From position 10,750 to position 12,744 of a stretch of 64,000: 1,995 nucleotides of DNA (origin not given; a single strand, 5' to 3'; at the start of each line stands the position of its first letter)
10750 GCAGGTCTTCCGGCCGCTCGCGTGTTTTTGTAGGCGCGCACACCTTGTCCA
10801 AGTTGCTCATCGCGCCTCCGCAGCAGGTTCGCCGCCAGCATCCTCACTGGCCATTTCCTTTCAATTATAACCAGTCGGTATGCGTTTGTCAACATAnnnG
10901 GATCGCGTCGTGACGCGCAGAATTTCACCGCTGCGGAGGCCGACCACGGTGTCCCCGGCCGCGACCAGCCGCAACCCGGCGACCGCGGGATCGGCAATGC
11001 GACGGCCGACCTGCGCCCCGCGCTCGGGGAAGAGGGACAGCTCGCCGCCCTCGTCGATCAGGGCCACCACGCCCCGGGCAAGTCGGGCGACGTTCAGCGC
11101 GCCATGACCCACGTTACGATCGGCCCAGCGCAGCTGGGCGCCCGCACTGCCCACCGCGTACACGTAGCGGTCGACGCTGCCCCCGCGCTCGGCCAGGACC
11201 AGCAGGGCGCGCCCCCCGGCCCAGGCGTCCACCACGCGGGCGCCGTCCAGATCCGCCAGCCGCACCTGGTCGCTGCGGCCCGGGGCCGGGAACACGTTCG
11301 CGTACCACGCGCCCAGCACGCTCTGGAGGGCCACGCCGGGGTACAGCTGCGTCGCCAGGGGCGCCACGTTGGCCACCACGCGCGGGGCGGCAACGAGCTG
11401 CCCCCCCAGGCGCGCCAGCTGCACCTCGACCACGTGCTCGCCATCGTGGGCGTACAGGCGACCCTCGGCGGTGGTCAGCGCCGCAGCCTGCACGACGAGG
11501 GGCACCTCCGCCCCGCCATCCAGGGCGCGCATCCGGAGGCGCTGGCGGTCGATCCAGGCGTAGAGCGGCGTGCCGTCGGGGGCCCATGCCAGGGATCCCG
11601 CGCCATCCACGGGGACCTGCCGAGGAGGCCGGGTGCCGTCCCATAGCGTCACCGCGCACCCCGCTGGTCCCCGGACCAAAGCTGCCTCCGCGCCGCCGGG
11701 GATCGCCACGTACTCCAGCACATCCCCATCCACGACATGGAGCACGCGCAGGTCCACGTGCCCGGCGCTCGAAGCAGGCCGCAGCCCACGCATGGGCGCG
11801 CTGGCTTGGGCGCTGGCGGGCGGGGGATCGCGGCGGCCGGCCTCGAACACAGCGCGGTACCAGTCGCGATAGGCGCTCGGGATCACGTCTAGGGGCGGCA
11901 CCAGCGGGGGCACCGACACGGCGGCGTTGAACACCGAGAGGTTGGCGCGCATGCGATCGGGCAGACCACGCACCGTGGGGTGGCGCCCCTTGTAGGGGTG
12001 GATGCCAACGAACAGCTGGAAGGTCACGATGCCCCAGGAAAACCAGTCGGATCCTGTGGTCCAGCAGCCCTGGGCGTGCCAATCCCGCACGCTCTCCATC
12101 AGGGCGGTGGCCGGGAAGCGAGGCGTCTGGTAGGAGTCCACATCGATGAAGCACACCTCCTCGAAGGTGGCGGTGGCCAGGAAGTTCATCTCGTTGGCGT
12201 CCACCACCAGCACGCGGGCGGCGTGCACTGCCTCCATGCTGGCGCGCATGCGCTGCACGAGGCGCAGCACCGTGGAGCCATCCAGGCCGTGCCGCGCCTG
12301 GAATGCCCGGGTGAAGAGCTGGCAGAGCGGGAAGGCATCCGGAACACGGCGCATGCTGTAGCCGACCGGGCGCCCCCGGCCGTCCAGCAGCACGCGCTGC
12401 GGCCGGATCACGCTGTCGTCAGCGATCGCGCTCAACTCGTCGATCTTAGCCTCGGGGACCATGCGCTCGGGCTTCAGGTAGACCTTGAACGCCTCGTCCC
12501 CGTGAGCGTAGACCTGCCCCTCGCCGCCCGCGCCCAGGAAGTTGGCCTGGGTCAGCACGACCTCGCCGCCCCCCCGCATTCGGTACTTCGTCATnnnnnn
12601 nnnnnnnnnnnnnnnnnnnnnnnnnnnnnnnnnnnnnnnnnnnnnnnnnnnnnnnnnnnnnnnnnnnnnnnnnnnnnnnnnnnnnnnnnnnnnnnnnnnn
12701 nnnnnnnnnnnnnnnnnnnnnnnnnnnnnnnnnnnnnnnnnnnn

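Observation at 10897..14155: Phage-borne vWA-PP2C-Ser/Thr kinase triad (TerY-P-like three-gene module)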

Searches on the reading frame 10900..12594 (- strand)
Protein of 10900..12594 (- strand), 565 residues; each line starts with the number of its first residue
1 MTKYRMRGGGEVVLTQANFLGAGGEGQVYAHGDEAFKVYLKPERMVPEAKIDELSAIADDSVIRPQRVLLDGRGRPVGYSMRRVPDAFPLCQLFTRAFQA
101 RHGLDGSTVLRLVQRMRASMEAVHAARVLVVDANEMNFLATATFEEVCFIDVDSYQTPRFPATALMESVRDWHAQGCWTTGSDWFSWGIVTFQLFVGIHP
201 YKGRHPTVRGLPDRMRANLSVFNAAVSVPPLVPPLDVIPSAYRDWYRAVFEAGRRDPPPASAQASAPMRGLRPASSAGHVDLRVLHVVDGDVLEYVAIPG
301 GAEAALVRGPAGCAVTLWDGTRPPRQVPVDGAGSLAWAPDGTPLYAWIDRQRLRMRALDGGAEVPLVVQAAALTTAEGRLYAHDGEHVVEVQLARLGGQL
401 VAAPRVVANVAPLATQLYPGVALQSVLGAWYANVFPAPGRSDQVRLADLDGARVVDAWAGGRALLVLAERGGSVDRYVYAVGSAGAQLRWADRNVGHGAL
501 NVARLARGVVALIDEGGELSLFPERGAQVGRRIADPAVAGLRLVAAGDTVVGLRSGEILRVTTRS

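Call 4: search_protein_families(library=pfam, proteins=[window:10900-12594:-], max_evalue=0.1)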
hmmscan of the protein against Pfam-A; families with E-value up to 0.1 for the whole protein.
window:10900-12594:- (565 aa): 0 families

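Call 5: search_protein_families(library=padloc, proteins=[window:10900-12594:-], max_evalue=0.1)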
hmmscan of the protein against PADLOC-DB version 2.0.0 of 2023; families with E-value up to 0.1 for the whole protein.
window:10900-12594:- (565 aa): 1 family
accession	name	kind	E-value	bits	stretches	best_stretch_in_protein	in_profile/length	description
PDLC04053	PD-T4-6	-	0.041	11.3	0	104-205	107-215/311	-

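Call 6: search_protein_families(library=ncbifam, proteins=[window:10900-12594:-], max_evalue=0.1)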
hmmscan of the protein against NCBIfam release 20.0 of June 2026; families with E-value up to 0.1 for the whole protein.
window:10900-12594:- (565 aa): 1 family
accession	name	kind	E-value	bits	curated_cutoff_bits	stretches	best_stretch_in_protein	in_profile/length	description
NF038151.1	lanthi_synth_III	equivalog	0.088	11.1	575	0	108-207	337-435/833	class III lanthionine synthetase LanKC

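Call 7: search_protein_families(library=phrogs, proteins=[window:10900-12594:-], max_evalue=0.01)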
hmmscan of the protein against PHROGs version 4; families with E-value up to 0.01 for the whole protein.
window:10900-12594:- (565 aa): 0 families

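Call 8: search_solved_structures(query=window:10900-12594:-, max_evalue=10, show_alignments=3)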
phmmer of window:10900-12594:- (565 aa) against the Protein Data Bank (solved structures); distinct sequences matched with E-value up to 10: 18.
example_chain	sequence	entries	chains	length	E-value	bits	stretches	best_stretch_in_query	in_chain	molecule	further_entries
5m3b_A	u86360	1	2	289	0.045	15.4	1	400-495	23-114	Vitamin B12-binding protein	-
5m2q_A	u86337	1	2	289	0.11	14.1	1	400-495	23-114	Outer membrane protein A,Vitamin B12-binding protein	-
5m34_A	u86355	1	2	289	0.14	13.7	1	400-495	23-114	Vitamin B12-binding protein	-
5ovw_A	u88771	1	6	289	0.22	13.1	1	400-495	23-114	Vitamin B12-binding protein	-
5m29_A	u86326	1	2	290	0.22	13.1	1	400-495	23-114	Vitamin B12-binding protein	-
4dbl_E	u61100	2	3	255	0.31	12.6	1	402-495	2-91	Vitamin B12-binding protein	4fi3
4uya_A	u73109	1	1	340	0.51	11.9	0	176-204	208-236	MITOGEN-ACTIVATED PROTEIN KINASE KINASE KINASE MLK4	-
1n2z_A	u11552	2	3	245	0.54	11.8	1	402-495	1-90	Vitamin B12 transport protein btuF | Vitamin B12-binding protein btuF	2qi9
3ubd_A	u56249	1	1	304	1.9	10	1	179-205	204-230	Ribosomal protein S6 kinase alpha-3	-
4el9_A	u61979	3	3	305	1.9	9.9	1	179-205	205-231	Ribosomal protein S6 kinase alpha-3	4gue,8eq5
7opo_A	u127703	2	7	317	2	9.9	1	179-205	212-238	Ribosomal protein S6 kinase alpha-3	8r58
8xfy_A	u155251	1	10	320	2.1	9.9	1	179-205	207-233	Ribosomal protein S6 kinase alpha-3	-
4nus_A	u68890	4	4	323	2.1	9.8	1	179-205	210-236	Ribosomal protein S6 kinase alpha-3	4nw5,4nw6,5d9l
3g51_A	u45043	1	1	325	2.1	9.8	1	179-205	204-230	Ribosomal protein S6 kinase alpha-3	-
5d9k_A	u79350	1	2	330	2.2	9.8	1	179-205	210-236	Ribosomal protein S6 kinase alpha-3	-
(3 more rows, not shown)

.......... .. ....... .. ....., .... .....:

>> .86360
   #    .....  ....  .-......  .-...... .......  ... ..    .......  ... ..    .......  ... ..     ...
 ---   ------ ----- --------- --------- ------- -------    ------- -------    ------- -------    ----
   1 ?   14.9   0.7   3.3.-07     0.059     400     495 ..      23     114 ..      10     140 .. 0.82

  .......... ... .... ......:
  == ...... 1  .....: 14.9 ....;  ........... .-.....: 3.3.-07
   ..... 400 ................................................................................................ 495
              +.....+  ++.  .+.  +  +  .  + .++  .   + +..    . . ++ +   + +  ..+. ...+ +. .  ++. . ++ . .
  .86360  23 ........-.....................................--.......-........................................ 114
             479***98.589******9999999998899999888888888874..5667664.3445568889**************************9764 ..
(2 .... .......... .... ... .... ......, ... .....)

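Call 9: find_homologous_proteins(query=window:10900-12594:-, max_evalue=0.001)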
Query window:10900-12594:- (565 aa): 579 proteins with E <= 0.001 among 8000 candidates; the best 120 are listed.
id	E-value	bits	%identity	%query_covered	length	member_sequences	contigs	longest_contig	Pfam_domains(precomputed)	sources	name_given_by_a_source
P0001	0.0e+0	1263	100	100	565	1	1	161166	-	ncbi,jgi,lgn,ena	ncbi:MAG: hypothetical protein WC683_01410 [bacterium]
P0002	2.7e-239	813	68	100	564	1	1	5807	-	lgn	-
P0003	1.7e-238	811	67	100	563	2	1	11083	-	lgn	-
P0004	3.3e-238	810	67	100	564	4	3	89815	-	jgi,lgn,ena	jgi:hypothetical protein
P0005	6.3e-237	806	67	100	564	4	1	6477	-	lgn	-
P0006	8.1e-235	799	66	100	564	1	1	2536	-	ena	-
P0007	2.1e-231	787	65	100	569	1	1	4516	-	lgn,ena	-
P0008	2.7e-199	681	56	100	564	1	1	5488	-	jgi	jgi:hypothetical protein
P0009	8.7e-156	538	46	99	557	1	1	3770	PF00069.32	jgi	jgi:hypothetical protein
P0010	4.3e-148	512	45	99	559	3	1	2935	PF00069.32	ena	-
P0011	1.0e-145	504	45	100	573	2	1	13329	PF00069.32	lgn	-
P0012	6.6e-143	495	44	99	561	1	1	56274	PF00069.32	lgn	-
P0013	5.6e-142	492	44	100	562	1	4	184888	PF00069.32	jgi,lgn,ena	-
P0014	3.8e-137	476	42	100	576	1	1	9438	PF00069.32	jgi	jgi:hypothetical protein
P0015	3.6e-136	473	46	100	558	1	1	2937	PF00069.32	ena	-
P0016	4.2e-136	473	42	100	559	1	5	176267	PF00069.32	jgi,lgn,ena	-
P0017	1.5e-133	464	42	100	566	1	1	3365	PF00069.32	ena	-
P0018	1.6e-131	458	43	100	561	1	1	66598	PF00069.32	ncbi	-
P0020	1.7e-130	454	39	99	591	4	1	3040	PF00069.32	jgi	jgi:hypothetical protein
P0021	2.6e-130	454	41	99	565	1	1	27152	PF00069.32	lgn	-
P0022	1.6e-126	441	44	99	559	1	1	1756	PF00069.32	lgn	-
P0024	5.4e-125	436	41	100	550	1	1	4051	PF00069.32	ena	-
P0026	1.3e-122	428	41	99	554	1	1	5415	PF00069.32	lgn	-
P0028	6.1e-122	426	42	98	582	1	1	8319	PF00069.32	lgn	-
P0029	1.5e-121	425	38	100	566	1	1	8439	PF00069.32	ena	-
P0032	4.9e-121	423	41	98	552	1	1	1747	PF00069.32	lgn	-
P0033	6.8e-121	423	44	99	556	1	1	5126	PF00069.32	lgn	-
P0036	1.7e-120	421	46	84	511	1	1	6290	PF00069.32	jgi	jgi:hypothetical protein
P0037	3.4e-120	420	41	99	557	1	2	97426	PF00069.32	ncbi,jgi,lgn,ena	jgi:hypothetical protein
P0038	4.8e-120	420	40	99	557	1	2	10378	PF00069.32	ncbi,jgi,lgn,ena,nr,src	ncbi:MAG TPA: hypothetical protein VKU00_30985 [Chthonomonadaceae bacterium]|nr:hypothetical protein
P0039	6.6e-120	419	40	100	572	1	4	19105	PF00069.32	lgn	-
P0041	1.2e-119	418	42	100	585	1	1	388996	PF00069.32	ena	-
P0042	1.8e-119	418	37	99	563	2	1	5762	PF00069.32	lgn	-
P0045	3.4e-119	417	39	100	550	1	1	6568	PF00069.32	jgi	jgi:serine/threonine protein kinase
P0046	3.6e-119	417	42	100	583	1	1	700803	-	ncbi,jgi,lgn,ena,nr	ncbi:MAG: hypothetical protein JOZ96_14090 [Acidobacteria bacterium]|nr:hypothetical protein [Acidob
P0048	4.7e-119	416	41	98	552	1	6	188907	PF00069.32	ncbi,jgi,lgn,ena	-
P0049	5.5e-119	416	40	99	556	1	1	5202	PF00069.32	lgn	-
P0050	7.9e-119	416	40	99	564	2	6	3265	PF00069.32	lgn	-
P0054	2.9e-118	414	39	99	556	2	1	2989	PF00069.32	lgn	-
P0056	4.1e-118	413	41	98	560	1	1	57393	PF00069.32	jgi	jgi:hypothetical protein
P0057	7.6e-118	412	39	99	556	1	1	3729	PF00069.32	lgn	-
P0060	2.3e-117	411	37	100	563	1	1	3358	PF00069.32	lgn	-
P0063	7.5e-117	409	41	99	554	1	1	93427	PF00069.32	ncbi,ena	-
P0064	7.8e-117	409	41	100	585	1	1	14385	PF00069.32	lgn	-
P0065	8.3e-117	409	41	98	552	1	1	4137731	-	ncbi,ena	-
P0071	3.0e-116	407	38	99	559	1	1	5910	PF00069.32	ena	-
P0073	3.6e-116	407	43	98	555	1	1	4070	PF00069.32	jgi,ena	-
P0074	4.3e-116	407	42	99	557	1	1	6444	PF00069.32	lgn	-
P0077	6.1e-116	406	40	98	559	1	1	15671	PF00069.32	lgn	-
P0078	6.2e-116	406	41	99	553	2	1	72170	PF00069.32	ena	-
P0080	6.9e-116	406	38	98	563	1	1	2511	PF00069.32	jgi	jgi:hypothetical protein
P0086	1.9e-115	405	39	99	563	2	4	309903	PF00069.32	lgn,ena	-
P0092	5.5e-115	403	39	100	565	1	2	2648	PF00069.32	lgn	-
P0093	7.4e-115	403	41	98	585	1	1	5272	PF00069.32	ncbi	-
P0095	1.1e-114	402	38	98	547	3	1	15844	PF00069.32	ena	-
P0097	1.6e-114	402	39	99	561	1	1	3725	PF00069.32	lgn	-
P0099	2.6e-114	401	41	95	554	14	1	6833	PF00069.32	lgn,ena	-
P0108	1.5e-113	398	39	100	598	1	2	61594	PF00069.32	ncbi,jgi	jgi:hypothetical protein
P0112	2.3e-113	398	38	100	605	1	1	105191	PF00069.32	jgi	jgi:hypothetical protein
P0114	2.5e-113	398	36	100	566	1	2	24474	PF00069.32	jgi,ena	jgi:hypothetical protein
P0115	2.6e-113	397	40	96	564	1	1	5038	PF00069.32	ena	-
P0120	5.5e-113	396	40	100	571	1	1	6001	PF00069.32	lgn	-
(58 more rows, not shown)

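Call 10: find_encoding_contigs(protein=P0001, flank=10000, max_places=3)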
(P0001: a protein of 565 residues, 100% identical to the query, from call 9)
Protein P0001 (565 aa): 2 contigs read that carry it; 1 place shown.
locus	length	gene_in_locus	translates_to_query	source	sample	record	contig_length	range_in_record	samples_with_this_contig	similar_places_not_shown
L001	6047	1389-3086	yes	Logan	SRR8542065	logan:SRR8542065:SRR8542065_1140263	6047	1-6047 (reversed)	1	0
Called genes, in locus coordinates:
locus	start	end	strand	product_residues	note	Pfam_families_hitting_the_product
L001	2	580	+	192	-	?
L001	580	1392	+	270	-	PF13672:PP2C_2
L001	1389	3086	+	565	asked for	-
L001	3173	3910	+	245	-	-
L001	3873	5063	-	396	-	PF01385:OrfB_IS605, PF07282:Cas12f1-like_TNB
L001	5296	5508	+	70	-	-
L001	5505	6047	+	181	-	?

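Call 11: find_encoding_contigs(protein=P0004, flank=10000, max_places=3)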
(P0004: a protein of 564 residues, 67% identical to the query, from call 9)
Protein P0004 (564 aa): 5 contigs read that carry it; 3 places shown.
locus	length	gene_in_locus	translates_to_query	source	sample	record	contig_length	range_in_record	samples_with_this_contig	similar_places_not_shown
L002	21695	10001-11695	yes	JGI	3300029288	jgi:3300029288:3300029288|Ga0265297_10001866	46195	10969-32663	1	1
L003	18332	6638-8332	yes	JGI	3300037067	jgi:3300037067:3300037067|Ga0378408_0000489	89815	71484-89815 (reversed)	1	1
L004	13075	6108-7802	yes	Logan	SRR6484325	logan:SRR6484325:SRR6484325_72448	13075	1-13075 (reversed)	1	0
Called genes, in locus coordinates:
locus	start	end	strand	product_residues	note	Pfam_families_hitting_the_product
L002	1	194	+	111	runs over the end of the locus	-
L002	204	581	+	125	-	-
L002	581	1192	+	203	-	-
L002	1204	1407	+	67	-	-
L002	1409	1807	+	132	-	-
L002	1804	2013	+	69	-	-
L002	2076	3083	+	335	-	-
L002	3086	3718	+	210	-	-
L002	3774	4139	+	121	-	-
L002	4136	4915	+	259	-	-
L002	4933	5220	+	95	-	-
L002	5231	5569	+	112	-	-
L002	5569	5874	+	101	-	-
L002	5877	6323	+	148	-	PF18907:DUF5662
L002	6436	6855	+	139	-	-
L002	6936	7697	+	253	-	-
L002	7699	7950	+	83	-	-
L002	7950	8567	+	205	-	-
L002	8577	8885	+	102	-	-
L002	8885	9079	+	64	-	-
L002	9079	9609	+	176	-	-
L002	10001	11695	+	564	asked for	-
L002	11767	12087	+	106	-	-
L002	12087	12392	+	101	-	-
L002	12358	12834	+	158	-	-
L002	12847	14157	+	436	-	PF01139:RtcB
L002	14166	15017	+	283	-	-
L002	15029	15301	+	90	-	-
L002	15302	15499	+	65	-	-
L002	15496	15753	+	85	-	-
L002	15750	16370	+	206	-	-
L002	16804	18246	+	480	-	PF01743:PolyA_pol, PF01966:HD (weak)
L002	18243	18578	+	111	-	-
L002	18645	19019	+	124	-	-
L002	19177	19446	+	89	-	-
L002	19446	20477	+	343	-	PF01551:Peptidase_M23 (weak), PF11672:DUF3268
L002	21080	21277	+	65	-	-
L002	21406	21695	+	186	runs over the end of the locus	-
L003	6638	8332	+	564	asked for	-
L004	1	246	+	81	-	?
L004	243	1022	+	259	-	-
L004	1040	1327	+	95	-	-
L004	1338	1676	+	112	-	-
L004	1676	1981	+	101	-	-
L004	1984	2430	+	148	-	PF18907:DUF5662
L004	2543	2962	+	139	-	-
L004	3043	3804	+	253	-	-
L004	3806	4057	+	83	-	-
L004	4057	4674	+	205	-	-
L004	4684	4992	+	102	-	-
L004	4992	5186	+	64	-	-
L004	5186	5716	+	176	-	-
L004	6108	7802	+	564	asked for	-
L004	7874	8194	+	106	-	-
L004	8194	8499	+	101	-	-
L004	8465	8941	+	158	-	-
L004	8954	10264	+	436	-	PF01139:RtcB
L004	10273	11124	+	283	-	-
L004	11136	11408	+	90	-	-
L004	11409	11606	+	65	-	-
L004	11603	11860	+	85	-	-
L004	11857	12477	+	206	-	-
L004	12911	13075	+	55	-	?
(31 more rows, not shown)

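Call 16: find_encoding_contigs(protein=P0065, flank=6000, max_places=2)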
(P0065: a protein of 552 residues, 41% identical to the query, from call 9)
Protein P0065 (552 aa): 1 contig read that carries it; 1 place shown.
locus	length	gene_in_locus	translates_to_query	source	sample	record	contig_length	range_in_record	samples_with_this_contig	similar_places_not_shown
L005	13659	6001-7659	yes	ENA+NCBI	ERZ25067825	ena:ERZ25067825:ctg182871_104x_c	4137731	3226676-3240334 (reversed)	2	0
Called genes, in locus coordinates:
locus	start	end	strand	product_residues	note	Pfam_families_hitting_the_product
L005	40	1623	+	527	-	PF00682:HMGL-like, PF22617:HCS_D2, PF08502:LeuA_dimer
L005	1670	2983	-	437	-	PF13493:DUF4118, PF00989:PAS, PF13188:PAS_8 (faint), PF08448:PAS_4, PF13426:PAS_9, PF13581:HATPase_c_2, PF02518:HATPase_c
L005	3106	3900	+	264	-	-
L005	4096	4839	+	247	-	-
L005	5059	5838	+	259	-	PF13672:PP2C_2 (faint)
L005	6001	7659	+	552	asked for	-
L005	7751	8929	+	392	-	PF17767:NAPRTase_N, PF04095:NAPRTase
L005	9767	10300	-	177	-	-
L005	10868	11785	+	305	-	-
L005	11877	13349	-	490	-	PF00370:FGGY_N, PF02782:FGGY_C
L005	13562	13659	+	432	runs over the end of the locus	PF07690:MFS_1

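Call 17: find_encoding_contigs(protein=P0013, flank=6000, max_places=2)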
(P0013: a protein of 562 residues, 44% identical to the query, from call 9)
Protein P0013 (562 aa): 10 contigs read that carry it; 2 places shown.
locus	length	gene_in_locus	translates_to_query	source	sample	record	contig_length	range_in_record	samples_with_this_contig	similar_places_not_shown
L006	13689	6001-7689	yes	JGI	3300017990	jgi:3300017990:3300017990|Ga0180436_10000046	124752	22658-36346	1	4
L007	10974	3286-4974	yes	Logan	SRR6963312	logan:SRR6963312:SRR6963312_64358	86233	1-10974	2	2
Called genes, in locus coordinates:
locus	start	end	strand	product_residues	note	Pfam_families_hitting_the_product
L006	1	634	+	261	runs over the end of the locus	-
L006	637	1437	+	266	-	-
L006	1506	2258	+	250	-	-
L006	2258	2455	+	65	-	-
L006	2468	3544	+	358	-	PF13672:PP2C_2 (weak)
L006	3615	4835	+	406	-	PF17767:NAPRTase_N, PF04095:NAPRTase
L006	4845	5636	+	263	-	PF02540:NAD_synthase, PF03054:tRNA_Me_trans (faint)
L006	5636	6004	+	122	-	PF10686:YAcAr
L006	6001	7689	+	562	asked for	PF00069:Pkinase (weak)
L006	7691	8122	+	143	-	PF01396:Zn_ribbon_Top1, PF11672:DUF3268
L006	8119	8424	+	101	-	-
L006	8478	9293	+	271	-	-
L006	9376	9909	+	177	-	-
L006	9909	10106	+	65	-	-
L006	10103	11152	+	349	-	PF24746:DUF7694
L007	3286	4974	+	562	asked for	PF00069:Pkinase (weak)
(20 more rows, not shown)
